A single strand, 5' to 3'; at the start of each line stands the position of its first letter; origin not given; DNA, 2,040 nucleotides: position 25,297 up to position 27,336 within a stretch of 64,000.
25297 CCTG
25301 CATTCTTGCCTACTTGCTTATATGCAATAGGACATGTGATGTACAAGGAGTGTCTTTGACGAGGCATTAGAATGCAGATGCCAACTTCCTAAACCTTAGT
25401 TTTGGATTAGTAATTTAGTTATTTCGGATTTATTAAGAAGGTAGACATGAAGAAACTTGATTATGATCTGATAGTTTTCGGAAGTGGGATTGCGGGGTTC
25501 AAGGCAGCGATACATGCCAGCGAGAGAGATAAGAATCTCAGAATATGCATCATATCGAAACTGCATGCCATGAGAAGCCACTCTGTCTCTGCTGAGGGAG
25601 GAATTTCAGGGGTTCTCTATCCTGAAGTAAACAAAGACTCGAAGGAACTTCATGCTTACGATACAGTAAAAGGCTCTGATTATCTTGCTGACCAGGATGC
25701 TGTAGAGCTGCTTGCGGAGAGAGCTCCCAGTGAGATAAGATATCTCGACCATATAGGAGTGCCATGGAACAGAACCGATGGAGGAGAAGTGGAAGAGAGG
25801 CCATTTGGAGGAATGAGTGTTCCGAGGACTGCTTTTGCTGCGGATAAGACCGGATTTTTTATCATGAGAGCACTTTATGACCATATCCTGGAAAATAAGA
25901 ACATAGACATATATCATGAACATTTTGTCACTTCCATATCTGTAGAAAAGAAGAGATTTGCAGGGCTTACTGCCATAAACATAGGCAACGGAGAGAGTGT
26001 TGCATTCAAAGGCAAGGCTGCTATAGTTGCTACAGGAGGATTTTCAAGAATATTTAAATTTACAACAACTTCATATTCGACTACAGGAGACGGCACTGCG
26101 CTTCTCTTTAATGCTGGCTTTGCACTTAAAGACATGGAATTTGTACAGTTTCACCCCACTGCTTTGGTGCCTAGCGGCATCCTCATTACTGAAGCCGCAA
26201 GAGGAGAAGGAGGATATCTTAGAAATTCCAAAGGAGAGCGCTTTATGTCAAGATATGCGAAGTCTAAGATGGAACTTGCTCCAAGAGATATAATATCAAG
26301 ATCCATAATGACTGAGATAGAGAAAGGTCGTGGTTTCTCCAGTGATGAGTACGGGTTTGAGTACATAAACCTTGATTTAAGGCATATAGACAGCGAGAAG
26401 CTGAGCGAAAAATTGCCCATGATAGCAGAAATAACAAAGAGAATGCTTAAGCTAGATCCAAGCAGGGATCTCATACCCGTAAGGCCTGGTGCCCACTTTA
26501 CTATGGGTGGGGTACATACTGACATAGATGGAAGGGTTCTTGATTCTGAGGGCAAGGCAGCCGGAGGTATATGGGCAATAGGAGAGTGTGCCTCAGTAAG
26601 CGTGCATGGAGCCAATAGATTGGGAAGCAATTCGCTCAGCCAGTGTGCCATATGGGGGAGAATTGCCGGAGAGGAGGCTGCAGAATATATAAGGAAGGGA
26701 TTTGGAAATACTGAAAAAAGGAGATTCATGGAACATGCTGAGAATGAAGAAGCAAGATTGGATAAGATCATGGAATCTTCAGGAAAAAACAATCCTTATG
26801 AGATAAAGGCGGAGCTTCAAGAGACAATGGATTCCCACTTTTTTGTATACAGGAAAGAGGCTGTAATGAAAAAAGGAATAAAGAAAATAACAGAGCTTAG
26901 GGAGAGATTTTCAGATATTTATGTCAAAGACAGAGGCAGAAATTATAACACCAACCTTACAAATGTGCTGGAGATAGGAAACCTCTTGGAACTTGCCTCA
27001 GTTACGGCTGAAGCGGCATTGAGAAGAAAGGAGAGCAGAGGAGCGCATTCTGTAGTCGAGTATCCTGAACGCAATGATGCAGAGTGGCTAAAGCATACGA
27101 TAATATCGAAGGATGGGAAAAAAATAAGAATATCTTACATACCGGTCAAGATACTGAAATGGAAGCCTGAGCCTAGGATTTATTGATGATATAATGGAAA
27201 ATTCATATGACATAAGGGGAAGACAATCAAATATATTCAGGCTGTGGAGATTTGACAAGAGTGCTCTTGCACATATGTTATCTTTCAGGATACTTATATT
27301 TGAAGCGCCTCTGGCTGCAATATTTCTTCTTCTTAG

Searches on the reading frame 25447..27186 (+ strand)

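Call 58: search_protein_families(library=pfam, proteins=[window:25447-27186:+], max_evalue=0.01)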
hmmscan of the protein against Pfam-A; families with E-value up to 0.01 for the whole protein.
window:25447-27186:+ (579 aa): 7 families
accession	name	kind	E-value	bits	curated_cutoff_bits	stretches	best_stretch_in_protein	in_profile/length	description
PF00890.30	FAD_binding_2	-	7e-104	348.7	20.4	1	7-397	1-414/414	FAD binding domain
PF02910.25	Succ_DH_flav_C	-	2.6e-41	141.1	20.8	1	455-579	2-130/130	Fumarate reductase flavoprotein C-term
PF03486.20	HI0933_like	-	5.7e-07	29.7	50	1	130-385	102-223/244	HI0933-like protein Rossmann domain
PF07992.20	Pyr_redox_2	-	7.2e-07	29.3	26.1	1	6-204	1-115/291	Pyridine nucleotide-disulphide oxidoreductase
PF01134.28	GIDA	-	0.00012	21.7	22.1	0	122-202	82-154/391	Glucose inhibited division protein A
PF12831.13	FAD_oxidored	-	0.0002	21.2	27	0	7-30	1-24/416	FAD dependent oxidoreductase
PF01266.30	DAO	-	0.0031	17.5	27.9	0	7-201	1-207/353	FAD dependent oxidoreductase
